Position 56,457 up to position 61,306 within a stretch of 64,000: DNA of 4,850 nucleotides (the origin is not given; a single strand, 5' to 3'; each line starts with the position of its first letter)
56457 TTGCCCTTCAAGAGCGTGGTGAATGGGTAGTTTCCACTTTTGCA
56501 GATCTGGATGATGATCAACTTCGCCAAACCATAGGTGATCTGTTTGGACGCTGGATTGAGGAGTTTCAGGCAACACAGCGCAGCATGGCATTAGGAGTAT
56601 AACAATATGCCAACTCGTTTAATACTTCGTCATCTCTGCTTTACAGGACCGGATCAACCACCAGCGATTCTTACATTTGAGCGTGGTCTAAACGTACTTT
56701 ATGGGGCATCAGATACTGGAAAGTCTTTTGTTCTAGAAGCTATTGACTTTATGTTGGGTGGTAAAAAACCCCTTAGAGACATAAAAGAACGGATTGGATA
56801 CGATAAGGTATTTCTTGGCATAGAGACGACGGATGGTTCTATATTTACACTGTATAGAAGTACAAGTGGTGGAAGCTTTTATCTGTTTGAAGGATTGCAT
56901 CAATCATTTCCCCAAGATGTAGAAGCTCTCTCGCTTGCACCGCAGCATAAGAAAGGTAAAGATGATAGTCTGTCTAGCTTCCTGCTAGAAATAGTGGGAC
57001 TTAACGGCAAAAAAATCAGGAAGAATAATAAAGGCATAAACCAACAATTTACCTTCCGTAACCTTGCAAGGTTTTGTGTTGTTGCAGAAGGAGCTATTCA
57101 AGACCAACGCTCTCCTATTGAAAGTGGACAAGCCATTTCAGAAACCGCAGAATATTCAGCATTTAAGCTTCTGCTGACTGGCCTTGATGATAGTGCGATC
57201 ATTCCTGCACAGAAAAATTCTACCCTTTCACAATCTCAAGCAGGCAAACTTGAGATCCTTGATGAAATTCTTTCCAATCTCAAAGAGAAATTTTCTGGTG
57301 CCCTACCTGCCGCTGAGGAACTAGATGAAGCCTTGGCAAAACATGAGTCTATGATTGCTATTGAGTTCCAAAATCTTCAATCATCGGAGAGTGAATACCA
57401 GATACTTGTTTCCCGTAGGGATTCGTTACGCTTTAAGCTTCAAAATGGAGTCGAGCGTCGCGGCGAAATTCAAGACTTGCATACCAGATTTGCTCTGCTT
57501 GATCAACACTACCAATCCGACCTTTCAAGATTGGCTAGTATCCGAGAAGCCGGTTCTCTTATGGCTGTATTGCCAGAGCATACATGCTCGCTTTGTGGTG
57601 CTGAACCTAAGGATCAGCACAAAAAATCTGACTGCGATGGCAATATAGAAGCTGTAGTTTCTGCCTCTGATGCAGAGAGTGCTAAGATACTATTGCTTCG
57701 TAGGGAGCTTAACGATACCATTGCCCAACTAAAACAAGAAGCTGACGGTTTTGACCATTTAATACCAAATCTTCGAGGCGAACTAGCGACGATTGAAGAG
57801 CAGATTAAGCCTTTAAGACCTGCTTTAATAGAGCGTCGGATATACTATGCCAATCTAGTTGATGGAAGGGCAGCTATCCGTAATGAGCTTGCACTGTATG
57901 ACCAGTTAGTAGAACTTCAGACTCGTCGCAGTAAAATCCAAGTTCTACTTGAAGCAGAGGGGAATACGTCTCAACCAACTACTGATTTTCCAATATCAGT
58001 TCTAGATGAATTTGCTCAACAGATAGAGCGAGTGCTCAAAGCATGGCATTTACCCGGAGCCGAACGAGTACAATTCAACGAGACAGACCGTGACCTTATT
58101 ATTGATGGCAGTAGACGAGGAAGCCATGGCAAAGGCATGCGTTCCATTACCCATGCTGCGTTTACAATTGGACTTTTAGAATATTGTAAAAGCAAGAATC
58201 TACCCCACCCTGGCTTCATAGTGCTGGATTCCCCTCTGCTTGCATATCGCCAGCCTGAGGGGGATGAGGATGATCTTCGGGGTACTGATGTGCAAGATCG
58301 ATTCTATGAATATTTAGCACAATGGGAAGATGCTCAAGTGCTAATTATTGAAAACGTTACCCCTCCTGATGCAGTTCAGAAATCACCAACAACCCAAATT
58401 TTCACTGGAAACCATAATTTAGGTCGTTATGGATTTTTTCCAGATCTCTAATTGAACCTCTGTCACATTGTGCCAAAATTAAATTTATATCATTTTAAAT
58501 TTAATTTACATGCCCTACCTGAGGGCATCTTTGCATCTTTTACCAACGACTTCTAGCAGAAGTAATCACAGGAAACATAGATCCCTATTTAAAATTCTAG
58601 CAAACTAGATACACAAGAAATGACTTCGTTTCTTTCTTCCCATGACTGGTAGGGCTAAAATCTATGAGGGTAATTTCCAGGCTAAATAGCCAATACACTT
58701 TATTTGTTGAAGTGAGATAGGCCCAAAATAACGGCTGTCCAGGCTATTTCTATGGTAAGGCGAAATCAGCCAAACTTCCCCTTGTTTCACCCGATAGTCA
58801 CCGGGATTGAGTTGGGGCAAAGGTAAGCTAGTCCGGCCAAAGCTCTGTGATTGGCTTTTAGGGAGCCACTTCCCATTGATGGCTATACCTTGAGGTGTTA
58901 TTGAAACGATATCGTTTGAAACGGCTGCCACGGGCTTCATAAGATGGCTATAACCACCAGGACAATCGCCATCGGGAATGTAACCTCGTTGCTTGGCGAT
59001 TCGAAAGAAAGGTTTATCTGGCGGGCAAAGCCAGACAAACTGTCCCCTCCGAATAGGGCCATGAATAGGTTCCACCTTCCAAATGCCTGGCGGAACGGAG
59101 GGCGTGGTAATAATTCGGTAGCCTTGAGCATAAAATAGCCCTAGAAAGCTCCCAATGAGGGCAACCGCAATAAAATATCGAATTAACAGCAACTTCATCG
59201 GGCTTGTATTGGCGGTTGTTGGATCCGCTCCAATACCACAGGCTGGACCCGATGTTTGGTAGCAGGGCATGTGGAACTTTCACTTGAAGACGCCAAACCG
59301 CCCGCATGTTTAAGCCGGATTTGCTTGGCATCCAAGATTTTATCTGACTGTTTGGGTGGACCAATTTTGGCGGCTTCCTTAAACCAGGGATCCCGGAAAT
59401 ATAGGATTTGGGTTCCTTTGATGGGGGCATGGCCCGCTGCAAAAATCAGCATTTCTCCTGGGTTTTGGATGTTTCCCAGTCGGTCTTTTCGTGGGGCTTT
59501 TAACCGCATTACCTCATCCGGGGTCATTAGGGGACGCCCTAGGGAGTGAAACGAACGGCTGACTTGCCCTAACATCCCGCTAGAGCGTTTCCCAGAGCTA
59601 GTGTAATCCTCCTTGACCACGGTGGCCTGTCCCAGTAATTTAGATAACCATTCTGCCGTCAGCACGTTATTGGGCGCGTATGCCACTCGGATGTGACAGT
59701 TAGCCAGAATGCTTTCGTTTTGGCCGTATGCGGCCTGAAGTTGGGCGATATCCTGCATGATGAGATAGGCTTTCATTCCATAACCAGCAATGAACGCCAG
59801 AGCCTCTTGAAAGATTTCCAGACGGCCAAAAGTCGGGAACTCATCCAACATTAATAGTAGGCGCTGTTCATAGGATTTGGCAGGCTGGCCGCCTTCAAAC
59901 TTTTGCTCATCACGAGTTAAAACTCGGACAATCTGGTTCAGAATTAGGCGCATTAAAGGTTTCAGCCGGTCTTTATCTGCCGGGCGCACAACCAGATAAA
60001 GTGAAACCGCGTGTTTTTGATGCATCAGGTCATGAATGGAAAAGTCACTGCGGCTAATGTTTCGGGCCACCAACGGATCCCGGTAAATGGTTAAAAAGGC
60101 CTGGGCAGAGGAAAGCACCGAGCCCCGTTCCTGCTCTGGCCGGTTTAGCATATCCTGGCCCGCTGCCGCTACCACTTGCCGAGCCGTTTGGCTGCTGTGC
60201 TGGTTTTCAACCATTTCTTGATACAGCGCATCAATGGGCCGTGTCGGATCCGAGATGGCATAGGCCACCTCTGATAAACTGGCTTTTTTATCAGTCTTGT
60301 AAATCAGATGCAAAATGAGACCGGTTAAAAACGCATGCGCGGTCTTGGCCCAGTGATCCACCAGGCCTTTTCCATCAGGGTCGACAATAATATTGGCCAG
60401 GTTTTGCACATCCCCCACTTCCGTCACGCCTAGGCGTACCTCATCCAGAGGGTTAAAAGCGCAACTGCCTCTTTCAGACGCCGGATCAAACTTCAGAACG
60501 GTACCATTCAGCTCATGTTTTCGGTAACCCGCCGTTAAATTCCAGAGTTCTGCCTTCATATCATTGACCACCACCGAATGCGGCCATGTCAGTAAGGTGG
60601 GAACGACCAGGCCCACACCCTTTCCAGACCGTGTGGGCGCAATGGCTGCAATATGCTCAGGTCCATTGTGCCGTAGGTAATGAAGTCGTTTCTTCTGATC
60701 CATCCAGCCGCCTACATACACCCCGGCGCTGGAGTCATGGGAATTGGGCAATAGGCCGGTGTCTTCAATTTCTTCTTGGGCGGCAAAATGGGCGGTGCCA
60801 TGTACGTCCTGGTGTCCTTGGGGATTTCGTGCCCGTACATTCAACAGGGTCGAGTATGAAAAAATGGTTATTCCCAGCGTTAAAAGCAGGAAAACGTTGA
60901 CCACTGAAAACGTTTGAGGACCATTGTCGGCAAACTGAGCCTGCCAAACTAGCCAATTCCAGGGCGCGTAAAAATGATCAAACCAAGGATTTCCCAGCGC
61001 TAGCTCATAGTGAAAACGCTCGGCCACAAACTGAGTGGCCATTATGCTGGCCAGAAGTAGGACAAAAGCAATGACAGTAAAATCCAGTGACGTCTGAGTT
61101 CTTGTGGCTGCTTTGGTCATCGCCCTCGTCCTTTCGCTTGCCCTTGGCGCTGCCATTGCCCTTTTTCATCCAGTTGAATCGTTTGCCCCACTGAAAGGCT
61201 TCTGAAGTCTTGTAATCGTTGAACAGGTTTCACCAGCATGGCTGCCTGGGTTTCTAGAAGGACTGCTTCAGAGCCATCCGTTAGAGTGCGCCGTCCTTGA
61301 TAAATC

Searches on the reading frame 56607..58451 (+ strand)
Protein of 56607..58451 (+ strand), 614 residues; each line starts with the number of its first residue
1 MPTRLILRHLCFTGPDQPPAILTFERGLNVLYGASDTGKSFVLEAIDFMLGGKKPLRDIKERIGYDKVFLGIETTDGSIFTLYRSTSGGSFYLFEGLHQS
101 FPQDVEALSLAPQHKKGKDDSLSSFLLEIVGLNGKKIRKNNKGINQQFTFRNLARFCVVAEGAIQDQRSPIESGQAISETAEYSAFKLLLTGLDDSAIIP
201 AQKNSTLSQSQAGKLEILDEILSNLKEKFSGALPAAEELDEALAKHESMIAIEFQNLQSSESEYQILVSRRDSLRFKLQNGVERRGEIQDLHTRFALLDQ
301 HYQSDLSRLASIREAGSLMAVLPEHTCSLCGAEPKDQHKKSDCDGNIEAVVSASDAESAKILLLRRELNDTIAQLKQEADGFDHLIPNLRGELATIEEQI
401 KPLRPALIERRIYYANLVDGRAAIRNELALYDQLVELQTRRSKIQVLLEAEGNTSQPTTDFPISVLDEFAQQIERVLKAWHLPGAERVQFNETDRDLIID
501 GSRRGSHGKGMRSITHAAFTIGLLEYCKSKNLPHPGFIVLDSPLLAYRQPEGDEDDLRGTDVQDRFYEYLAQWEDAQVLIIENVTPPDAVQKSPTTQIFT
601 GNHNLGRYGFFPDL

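Call 8: search_protein_families(library=pfam, proteins=[window:56607-58451:+], max_evalue=0.01)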
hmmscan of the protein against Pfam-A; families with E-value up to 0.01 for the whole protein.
window:56607-58451:+ (614 aa): 4 families
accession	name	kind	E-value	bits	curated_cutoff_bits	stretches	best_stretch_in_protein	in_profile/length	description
PF13476.12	AAA_23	-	3.6e-05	24.9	27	1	22-174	15-143/201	AAA domain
PF13304.12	AAA_21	-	7.6e-05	23.4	27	1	28-83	1-63/304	AAA domain, putative AbiEii toxin, Type IV TA system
PF02463.25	SMC_N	-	0.00053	19.9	40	1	20-57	18-57/220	RecF/RecN/SMC N terminal domain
PF13175.12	AAA_15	-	0.0071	16.4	32.1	0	22-73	19-82/374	AAA ATPase domain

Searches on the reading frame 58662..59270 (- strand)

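Call 8: search_protein_families(library=pfam, proteins=[window:58662-59270:-], max_evalue=0.01)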
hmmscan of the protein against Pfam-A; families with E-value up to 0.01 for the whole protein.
window:58662-59270:- (202 aa): 1 family
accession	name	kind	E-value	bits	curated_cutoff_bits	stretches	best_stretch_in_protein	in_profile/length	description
PF10502.14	Peptidase_S26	-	1.1e-12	48.7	22.9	1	31-190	7-159/168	Signal peptidase, peptidase S26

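Call 9: search_protein_families(library=ncbifam, proteins=[window:58662-59270:-], max_evalue=0.01)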
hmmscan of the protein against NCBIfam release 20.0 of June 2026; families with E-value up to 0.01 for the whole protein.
window:58662-59270:- (202 aa): 4 families
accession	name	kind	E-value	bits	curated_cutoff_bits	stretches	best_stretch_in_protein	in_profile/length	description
NF010459.0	PRK13884.1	subfamily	1.3e-42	145.3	156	1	34-193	12-171/178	conjugal transfer peptidase TraF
TIGR02771.1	TraF_Ti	equivalog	3.3e-37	127.6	100.25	1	34-192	9-163/171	conjugative transfer signal peptidase TraF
NF010412.0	PRK13838.1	subfamily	1.2e-30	106.2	186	1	35-188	14-163/177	conjugal transfer pilin processing protease TraF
TIGR02227.1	sigpep_I_bact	equivalog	1.2e-07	31.7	47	1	109-191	69-151/162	signal peptidase I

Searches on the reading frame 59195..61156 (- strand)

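Call 8: search_protein_families(library=pfam, proteins=[window:59195-61156:-], max_evalue=0.01)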
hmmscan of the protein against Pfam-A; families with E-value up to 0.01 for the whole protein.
window:59195-61156:- (653 aa): 3 families
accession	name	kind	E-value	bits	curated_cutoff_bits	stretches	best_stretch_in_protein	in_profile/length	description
PF02534.20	T4SS-DNA_transf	-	6.1e-111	372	20.1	1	141-595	30-454/468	Type IV secretory system Conjugative DNA transfer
PF12696.13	TraG-D_C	-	3.1e-32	111.6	22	1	432-553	1-125/126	TraM recognition site of TraD and TraG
PF10412.15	TrwB_AAD_bind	-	1.3e-24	87.3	20.5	1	244-553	84-367/387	Type IV secretion-system coupling protein DNA-binding domain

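Call 9: search_protein_families(library=ncbifam, proteins=[window:59195-61156:-], max_evalue=0.01)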
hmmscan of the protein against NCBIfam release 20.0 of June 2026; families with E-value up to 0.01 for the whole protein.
window:59195-61156:- (653 aa): 9 families
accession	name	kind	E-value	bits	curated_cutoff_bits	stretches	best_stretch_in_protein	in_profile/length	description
NF010453.0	PRK13880.1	subfamily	2.6e-237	789.1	586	1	17-613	16-622/630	conjugal transfer coupling protein TraG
NF010450.0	PRK13876.1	subfamily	8.3e-168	559.6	674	1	28-605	13-562/667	IncP-type conjugal transfer protein TraG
NF010472.0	PRK13897.1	equivalog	8.2e-66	222.9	728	1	28-593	22-557/657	type IV secretion system component VirD4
NF010424.0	PRK13850.1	equivalog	2.8e-55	187.7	681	1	80-553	54-509/670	type IV secretion system ATPase VirD4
NF045973.1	conju_CD1115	equivalog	1.9e-53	181.9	250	1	159-554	17-415/442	VirD4-like conjugal transfer protein, CD1115 family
NF010394.0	PRK13822.1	subfamily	2.4e-33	115.8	443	1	176-595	234-630/643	conjugal transfer coupling protein TraG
TIGR02767.1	TraG-Ti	equivalog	2e-25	89.7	686.2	1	165-589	210-611/623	Ti-type conjugative transfer system protein TraG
TIGR02759.1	TraD_Ftype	equivalog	9.9e-13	47.7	521.35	1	368-517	352-495/566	type IV conjugative transfer system coupling protein TraD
TIGR03743.1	SXT_TraD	subfamily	3.5e-05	22.4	366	1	431-552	486-614/636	conjugative transfer system coupling protein TraD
